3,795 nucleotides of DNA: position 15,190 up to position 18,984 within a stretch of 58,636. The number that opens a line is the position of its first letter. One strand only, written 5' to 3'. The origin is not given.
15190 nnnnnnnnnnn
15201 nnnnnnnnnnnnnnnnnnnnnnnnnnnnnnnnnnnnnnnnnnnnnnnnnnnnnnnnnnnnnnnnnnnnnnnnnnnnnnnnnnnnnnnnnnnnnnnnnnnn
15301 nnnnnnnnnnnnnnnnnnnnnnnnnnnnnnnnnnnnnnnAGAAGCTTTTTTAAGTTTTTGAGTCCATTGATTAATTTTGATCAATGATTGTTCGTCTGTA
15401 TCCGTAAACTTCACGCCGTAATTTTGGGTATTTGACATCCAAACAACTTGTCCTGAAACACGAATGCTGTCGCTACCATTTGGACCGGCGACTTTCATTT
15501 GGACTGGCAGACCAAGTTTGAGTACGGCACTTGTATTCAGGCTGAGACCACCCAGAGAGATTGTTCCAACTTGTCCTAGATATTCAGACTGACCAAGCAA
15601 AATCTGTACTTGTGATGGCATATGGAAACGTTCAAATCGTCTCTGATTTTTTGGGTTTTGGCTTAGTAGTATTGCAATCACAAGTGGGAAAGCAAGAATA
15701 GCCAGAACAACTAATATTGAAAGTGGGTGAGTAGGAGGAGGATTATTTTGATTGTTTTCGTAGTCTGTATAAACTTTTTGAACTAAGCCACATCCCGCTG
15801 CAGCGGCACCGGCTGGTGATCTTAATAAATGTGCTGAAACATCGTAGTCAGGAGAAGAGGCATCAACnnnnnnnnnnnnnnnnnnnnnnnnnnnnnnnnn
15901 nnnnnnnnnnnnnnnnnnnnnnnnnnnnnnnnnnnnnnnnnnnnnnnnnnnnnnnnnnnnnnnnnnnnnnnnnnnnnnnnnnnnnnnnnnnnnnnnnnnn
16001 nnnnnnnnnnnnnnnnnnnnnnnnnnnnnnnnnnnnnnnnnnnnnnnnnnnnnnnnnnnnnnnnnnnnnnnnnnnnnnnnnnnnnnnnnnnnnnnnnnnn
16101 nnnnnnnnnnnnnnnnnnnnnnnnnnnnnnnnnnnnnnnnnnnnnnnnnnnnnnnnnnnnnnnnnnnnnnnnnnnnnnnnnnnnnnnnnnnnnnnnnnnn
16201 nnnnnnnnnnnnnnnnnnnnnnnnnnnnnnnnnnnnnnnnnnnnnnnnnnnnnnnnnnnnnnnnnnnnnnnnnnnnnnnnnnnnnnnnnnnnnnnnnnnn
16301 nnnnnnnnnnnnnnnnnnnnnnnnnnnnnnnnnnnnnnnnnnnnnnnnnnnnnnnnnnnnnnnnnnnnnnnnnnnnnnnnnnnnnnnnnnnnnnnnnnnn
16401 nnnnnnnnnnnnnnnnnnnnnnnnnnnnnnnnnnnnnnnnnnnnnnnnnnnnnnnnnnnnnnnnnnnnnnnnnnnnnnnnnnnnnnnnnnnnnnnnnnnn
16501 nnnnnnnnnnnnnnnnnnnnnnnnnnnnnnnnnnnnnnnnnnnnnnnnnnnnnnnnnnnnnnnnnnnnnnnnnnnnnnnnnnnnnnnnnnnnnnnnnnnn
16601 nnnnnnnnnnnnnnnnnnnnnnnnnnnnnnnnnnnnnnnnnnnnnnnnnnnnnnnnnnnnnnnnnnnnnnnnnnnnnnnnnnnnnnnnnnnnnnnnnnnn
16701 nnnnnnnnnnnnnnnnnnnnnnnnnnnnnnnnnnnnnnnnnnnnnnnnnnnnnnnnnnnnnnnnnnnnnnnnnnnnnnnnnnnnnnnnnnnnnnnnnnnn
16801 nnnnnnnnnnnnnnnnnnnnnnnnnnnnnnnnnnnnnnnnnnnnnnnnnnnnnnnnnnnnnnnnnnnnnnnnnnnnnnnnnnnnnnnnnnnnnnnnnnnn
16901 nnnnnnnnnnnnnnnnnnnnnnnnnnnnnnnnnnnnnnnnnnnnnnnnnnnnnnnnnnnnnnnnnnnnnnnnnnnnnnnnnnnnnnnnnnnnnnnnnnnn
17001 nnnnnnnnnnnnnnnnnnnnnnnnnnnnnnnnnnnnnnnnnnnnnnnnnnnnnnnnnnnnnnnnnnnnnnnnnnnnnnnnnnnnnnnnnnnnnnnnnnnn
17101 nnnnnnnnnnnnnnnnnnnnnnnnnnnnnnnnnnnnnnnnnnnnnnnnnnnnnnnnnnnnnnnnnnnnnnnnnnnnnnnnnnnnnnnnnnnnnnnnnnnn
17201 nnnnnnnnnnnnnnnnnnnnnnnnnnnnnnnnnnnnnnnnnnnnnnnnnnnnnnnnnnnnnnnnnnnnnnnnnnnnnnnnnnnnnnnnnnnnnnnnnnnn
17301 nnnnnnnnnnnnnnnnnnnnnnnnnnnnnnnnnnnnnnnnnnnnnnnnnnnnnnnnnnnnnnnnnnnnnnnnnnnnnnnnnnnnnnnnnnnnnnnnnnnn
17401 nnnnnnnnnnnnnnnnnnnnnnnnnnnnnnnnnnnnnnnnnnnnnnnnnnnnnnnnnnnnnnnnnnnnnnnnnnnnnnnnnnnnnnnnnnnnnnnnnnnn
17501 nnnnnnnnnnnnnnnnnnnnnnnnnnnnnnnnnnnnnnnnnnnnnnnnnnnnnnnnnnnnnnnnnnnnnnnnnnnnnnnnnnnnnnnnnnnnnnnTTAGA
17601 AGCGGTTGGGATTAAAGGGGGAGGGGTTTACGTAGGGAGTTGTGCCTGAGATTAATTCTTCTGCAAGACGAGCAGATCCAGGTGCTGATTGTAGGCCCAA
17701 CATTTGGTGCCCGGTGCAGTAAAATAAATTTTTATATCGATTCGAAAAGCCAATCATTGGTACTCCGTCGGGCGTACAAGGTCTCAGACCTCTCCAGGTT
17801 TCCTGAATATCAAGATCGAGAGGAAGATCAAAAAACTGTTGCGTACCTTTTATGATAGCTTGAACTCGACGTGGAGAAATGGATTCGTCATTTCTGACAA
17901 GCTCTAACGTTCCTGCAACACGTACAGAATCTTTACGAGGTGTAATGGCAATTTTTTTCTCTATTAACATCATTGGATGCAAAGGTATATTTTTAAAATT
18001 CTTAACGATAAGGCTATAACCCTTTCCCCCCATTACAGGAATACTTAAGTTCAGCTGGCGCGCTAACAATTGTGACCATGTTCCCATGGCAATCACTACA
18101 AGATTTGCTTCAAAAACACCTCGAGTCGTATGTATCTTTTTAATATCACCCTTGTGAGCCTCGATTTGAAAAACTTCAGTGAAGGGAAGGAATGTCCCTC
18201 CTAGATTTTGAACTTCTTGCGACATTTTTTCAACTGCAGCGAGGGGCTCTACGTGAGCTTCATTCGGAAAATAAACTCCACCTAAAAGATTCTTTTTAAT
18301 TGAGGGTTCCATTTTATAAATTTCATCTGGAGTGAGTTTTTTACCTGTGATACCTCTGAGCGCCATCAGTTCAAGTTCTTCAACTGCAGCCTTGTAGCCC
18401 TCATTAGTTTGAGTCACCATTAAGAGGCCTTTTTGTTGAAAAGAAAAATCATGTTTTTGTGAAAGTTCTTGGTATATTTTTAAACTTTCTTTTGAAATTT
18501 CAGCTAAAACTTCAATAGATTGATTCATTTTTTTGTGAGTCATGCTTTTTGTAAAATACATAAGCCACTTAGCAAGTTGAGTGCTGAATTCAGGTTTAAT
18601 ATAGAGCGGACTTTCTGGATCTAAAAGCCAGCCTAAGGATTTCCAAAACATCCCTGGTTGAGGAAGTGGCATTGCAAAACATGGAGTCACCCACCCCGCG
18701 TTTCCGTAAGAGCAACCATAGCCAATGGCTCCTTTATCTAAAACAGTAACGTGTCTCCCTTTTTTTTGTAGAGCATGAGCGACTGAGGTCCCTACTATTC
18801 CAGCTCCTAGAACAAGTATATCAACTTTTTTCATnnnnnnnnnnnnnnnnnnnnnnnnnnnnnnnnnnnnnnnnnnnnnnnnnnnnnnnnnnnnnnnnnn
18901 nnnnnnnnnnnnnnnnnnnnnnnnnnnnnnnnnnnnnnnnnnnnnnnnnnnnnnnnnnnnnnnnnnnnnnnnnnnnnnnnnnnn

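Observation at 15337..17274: Subtilisin protease fused through one TM helix to a cytoplasmic PilZ-like domain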

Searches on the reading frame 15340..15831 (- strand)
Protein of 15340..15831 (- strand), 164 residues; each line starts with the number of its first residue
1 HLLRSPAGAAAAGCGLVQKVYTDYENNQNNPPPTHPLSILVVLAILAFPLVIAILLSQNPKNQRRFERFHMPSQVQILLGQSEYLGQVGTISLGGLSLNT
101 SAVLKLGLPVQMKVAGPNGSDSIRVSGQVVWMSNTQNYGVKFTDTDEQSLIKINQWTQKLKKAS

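Call 56: find_homologous_proteins(query=window:15340-15831:-, max_evalue=0.001)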
Query window:15340-15831:-: 139 candidates shared short words with the query, none scored E <= 0.001.

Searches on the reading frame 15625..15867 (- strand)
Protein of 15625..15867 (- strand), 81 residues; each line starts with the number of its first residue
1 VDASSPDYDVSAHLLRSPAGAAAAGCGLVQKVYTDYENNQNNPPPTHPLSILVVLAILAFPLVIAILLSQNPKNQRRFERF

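Call 32: search_protein_families(library=ncbifam, proteins=[window:15625-15867:-], max_evalue=10)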
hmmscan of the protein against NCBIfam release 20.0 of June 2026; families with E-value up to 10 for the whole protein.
seq(81 aa): 1 family
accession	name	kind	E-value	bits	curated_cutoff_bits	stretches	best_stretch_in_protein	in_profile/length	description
TIGR00810.1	secG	equivalog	0.13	12.4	30.85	1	51-74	4-26/73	preprotein translocase subunit SecG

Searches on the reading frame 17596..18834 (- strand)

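Call 42: search_protein_families(library=pfam, proteins=[window:17596-18834:-], max_evalue=0.001)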
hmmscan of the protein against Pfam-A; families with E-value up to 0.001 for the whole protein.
window:17596-18834:- (412 aa): 7 families
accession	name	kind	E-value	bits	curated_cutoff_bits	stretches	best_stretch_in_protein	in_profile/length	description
PF01266.30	DAO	-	3.6e-68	231.1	27.9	1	5-393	1-352/353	FAD dependent oxidoreductase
PF13738.12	Pyr_redox_3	-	3.1e-06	27.1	30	0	8-38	2-33/305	Pyridine nucleotide-disulphide oxidoreductase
PF07992.20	Pyr_redox_2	-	3.6e-06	27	26.1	0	5-41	2-40/291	Pyridine nucleotide-disulphide oxidoreductase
PF13450.12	NAD_binding_8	-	2e-05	25.2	21.9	1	8-36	1-29/68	NAD(P)-binding Rossmann-like domain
PF03486.20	HI0933_like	-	5.1e-05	23.3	50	0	5-35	2-32/244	HI0933-like protein Rossmann domain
PF02558.23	ApbA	-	0.00045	20.3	22.2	1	6-36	1-31/150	Ketopantoate reductase PanE/ApbA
PF00070.33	Pyr_redox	-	0.00051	21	22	0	6-33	2-29/82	Pyridine nucleotide-disulphide oxidoreductase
